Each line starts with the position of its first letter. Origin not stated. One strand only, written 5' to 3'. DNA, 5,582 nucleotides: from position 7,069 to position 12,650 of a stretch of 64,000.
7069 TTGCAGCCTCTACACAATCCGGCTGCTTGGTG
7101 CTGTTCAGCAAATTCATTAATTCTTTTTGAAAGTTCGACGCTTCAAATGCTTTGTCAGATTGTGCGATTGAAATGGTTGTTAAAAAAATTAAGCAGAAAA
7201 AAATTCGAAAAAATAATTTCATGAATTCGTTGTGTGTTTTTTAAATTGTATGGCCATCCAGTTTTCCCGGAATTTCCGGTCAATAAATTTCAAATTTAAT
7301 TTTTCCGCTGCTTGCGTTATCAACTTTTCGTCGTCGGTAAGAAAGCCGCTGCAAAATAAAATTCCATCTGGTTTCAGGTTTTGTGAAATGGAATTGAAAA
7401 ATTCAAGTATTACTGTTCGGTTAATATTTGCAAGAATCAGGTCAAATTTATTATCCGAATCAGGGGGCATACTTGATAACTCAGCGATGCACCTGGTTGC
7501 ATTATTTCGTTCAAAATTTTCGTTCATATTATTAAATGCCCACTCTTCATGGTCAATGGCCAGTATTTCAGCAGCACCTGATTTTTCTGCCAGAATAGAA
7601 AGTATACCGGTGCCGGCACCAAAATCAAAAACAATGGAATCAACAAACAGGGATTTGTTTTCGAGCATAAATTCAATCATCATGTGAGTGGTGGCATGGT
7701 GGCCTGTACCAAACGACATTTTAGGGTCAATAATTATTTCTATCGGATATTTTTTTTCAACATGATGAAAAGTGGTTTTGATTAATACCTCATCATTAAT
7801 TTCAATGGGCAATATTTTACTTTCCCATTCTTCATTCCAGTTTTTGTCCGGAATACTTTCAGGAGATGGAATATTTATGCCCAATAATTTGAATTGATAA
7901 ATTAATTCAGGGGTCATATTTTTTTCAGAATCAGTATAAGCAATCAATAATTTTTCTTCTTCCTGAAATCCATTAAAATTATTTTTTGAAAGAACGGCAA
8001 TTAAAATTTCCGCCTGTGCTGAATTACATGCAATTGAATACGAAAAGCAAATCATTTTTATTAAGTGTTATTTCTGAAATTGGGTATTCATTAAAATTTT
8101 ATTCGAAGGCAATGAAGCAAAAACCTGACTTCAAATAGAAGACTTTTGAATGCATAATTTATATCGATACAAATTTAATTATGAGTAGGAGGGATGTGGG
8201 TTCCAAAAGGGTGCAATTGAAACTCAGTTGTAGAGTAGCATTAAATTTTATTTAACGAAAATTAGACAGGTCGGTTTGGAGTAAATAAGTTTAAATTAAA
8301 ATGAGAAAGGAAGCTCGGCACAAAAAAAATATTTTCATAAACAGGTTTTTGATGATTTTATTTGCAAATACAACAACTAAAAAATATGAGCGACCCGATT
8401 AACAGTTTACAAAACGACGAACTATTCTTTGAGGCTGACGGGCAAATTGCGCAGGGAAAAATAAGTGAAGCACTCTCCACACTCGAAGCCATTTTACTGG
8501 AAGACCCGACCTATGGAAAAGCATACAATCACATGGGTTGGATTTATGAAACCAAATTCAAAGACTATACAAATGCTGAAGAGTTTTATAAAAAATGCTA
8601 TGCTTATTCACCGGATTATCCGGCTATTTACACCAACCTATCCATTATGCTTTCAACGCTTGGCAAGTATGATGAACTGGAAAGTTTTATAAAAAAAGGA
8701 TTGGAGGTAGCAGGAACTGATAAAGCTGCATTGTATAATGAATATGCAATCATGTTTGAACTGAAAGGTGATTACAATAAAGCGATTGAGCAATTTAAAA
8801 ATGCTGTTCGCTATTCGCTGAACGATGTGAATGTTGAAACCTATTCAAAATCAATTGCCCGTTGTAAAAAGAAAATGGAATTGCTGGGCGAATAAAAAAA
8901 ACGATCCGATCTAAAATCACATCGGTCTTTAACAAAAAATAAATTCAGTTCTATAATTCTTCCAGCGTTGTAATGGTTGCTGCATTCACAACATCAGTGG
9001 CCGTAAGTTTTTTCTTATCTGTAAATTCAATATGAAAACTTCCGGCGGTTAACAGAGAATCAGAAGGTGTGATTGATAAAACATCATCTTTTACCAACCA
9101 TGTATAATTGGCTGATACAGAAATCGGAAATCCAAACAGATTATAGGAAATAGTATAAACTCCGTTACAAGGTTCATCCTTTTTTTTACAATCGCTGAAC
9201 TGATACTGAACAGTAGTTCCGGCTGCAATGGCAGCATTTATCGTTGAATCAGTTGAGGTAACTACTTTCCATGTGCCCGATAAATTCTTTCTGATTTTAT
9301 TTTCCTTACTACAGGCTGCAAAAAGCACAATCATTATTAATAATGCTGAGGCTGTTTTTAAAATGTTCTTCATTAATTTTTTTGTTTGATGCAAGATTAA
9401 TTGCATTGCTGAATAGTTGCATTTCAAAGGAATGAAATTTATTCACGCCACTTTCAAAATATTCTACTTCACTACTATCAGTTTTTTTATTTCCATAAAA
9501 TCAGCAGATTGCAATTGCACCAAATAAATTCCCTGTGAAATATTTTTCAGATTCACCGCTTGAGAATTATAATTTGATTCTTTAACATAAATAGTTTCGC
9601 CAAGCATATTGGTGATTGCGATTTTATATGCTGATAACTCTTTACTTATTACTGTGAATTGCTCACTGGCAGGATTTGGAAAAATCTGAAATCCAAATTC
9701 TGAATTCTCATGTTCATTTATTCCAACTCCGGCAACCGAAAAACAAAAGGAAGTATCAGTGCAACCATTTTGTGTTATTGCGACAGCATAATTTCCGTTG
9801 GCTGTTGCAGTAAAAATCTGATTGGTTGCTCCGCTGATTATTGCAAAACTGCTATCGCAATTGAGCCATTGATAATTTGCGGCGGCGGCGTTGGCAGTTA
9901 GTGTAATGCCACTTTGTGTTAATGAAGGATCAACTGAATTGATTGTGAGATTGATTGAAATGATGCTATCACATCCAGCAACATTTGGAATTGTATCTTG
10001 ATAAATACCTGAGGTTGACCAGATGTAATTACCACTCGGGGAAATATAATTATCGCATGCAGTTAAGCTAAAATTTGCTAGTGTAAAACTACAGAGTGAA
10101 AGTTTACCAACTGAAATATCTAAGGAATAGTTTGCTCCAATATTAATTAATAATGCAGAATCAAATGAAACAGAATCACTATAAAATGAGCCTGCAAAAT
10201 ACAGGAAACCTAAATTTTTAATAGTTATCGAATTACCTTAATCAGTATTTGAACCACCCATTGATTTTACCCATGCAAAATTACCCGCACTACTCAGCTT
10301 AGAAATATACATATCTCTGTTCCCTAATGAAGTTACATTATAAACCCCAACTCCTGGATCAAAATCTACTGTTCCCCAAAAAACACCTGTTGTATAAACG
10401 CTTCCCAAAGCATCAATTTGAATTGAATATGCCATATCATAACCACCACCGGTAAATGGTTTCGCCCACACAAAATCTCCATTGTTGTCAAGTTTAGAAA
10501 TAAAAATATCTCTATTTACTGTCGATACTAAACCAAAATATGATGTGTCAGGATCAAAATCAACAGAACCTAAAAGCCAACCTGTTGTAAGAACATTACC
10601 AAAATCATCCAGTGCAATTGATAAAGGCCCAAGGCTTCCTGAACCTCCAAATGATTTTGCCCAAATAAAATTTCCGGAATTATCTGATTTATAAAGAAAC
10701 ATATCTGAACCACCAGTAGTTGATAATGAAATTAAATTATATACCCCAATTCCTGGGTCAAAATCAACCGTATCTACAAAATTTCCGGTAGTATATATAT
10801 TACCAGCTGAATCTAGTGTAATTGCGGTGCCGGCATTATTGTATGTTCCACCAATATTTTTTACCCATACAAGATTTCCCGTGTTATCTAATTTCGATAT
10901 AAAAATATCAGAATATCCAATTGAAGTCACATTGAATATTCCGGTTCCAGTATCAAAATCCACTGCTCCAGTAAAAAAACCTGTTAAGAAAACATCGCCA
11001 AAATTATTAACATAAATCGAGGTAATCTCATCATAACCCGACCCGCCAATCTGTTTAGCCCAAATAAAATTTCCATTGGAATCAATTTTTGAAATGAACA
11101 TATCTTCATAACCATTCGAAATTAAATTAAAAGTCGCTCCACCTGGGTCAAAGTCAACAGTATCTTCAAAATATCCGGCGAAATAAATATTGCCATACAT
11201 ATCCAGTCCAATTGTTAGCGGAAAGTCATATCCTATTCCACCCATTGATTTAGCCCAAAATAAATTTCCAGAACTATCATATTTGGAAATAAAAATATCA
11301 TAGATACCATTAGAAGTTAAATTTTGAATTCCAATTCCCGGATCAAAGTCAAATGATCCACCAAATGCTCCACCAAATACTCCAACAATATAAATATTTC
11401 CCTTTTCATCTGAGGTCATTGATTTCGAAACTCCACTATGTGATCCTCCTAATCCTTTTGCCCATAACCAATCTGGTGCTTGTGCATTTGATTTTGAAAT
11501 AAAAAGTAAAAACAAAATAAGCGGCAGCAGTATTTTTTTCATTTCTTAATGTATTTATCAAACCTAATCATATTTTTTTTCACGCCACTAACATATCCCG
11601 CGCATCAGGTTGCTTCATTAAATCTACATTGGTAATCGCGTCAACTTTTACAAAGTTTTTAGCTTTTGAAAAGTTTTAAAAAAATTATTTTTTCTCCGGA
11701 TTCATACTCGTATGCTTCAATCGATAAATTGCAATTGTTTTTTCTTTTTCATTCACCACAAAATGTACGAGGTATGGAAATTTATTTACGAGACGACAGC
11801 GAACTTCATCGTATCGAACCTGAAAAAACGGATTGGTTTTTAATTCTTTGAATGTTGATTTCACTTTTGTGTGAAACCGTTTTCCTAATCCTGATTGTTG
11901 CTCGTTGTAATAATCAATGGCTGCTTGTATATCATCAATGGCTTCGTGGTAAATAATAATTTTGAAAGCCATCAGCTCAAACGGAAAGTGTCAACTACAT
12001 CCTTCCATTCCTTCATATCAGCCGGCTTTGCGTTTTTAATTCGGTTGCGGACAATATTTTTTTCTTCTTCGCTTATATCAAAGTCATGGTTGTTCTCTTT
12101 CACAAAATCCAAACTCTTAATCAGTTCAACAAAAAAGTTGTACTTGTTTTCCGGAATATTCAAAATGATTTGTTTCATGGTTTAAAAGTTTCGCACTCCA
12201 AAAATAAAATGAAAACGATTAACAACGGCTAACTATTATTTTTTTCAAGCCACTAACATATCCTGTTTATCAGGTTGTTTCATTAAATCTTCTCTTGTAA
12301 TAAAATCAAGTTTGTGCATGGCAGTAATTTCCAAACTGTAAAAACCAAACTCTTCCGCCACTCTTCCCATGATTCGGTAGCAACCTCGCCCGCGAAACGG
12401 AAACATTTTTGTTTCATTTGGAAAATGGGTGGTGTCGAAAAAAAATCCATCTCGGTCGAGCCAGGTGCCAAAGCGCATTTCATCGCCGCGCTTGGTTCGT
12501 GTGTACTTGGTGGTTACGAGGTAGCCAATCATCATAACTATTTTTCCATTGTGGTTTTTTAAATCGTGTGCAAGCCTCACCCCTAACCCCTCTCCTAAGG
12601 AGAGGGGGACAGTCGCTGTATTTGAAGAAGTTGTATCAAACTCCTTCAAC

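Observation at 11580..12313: ParE-type TA cassette lies between the live 3' end of dnaE2 and a diverged relic of the same 3' end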

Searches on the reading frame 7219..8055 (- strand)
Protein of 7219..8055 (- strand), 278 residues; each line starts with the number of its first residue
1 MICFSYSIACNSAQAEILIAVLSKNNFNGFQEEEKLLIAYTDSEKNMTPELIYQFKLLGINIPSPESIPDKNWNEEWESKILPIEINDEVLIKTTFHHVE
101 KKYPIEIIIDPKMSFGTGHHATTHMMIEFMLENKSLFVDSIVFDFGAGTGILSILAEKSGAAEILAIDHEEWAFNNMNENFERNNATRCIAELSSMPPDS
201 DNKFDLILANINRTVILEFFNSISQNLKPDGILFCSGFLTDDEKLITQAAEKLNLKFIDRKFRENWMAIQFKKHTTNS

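Call 42: search_protein_families(library=pfam, proteins=[window:7219-8055:-], max_evalue=0.001)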
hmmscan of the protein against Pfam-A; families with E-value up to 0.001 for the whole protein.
window:7219-8055:- (278 aa): 7 families
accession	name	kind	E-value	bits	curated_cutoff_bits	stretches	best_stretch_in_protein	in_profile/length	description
PF06325.19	PrmA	-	2.3e-47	162.4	22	1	36-273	57-295/296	Ribosomal protein L11 methyltransferase (PrmA)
PF13649.12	Methyltransf_25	-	1.8e-08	35.4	27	1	142-231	1-97/97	Methyltransferase domain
PF05175.20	MTS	-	2.8e-08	34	23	1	123-234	20-137/170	Methyltransferase small domain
PF13847.12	Methyltransf_31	-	6.2e-08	32.9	27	1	141-240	6-114/145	Methyltransferase domain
PF13489.12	Methyltransf_23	-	2.3e-07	31.1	27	1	136-268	20-135/164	Methyltransferase domain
PF08241.18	Methyltransf_11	-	3.9e-06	27.8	21.2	1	144-235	2-95/95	Methyltransferase domain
PF02475.24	TRM5-TYW2_MTfase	-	0.00028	21.3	28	1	140-252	38-151/164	TRM5/TYW2 methyltransferase domain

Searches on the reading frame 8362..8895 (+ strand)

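Call 42: search_protein_families(library=pfam, proteins=[window:8362-8895:+], max_evalue=0.001)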
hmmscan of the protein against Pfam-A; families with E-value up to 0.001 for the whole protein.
window:8362-8895:+ (177 aa): 14 families
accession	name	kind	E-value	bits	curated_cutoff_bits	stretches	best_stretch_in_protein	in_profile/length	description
PF14559.12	TPR_19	-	7.8e-12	45.8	25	1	67-120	5-58/68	Tetratricopeptide repeat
PF13181.12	TPR_8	-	3.1e-11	42.9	25.7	1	53-86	2-34/34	Tetratricopeptide repeat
PF13424.12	TPR_12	-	7.6e-11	42.5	30.1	1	88-150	4-73/77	Tetratricopeptide repeat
PF13431.12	TPR_17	-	5.3e-10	39.2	24.4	0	75-105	1-31/34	Tetratricopeptide repeat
PF07719.23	TPR_2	-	1.2e-08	34.8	27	0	122-152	1-31/34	Tetratricopeptide repeat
PF13414.12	TPR_11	-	3e-07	30.4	26.8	0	135-157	7-29/42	TPR repeat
PF25058.1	ARM_TT21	-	3.3e-07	30.8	27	1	22-80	98-152/155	Tetratricopeptide repeat protein 21 ARM repeat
PF13428.12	TPR_14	-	4.2e-07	30.4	23.5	0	28-57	11-40/44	Tetratricopeptide repeat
PF25063.1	ARM_TT21_C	-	6.5e-07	29.9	35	1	24-83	101-159/209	Tetratricopeptide repeat protein 21 C-terminal ARM domain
PF13176.12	TPR_7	-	7.3e-07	29.2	27.9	0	91-116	3-28/36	Tetratricopeptide repeat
PF13432.12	TPR_16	-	4.3e-06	27.5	32.7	0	25-86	4-64/65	Tetratricopeptide repeat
PF13374.12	TPR_10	-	1.5e-05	25.3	27.5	0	89-114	4-29/42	Tetratricopeptide repeat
PF00515.34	TPR_1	-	0.00033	20.8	27.8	0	129-149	8-28/34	Tetratricopeptide repeat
PF13174.12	TPR_6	-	0.00042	21.2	26.3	0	57-85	5-32/33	Tetratricopeptide repeat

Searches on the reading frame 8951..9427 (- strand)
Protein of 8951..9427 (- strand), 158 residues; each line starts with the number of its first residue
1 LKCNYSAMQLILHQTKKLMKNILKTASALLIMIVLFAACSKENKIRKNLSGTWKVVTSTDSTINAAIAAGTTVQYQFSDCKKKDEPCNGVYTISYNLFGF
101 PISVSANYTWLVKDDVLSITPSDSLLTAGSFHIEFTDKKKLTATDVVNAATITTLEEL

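Call 42: search_protein_families(library=pfam, proteins=[window:8951-9427:-], max_evalue=0.001)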
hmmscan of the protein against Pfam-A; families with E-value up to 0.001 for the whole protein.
window:8951-9427:- (158 aa): 0 families

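Call 48: search_protein_families(library=ncbifam, proteins=[window:8951-9427:-], max_evalue=0.01)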
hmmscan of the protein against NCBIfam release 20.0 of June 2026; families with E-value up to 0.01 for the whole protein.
window:8951-9427:- (158 aa): 0 families

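Call 91: find_encoding_contigs(protein=window:8951-9382:-, flank=5000, max_places=8)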
Protein window:8951-9382:- (143 aa): no gene with exactly this product is on record in the collection.

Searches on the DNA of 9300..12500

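Call 82: search_rna_families(source=window, start=9300, end=12500, threshold=evalue, max_evalue=1)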
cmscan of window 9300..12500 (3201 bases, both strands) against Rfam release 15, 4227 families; matches with E-value up to 1: 0.
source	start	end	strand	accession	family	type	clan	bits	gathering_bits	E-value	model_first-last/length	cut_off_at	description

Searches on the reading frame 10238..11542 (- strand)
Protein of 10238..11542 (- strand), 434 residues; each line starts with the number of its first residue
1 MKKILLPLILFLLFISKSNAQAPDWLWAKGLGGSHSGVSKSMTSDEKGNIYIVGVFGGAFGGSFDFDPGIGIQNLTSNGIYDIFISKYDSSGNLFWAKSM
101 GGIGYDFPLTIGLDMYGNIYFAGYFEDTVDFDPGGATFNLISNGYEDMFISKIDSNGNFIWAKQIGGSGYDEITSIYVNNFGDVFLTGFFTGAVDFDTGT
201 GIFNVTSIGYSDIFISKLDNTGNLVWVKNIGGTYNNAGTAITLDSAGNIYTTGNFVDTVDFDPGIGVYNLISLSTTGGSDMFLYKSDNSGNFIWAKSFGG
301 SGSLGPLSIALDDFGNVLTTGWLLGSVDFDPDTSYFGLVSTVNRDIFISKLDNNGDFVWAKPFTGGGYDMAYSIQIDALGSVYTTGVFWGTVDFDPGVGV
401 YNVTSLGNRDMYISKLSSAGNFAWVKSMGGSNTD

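Call 4: search_protein_families(library=pfam, proteins=[window:10238-11542:-], max_evalue=0.01)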
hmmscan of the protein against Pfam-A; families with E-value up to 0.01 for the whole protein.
window:10238-11542:- (434 aa): 1 family
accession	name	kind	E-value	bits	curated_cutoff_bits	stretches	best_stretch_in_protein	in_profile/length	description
PF06739.17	SBBP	-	7.5e-15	55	20.5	2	160-188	1-30/38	Beta-propeller repeat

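Call 48: search_protein_families(library=ncbifam, proteins=[window:10238-11542:-], max_evalue=0.01)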
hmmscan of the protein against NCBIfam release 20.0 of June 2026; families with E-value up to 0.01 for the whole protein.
window:10238-11542:- (434 aa): 1 family
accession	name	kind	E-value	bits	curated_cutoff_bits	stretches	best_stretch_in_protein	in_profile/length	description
NF047494.1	Lepto_SBBP_lipo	equivalog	2.1e-39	135.5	400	3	197-361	89-236/466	SBBP repeat beta-propeller lipoprotein, LipL53 family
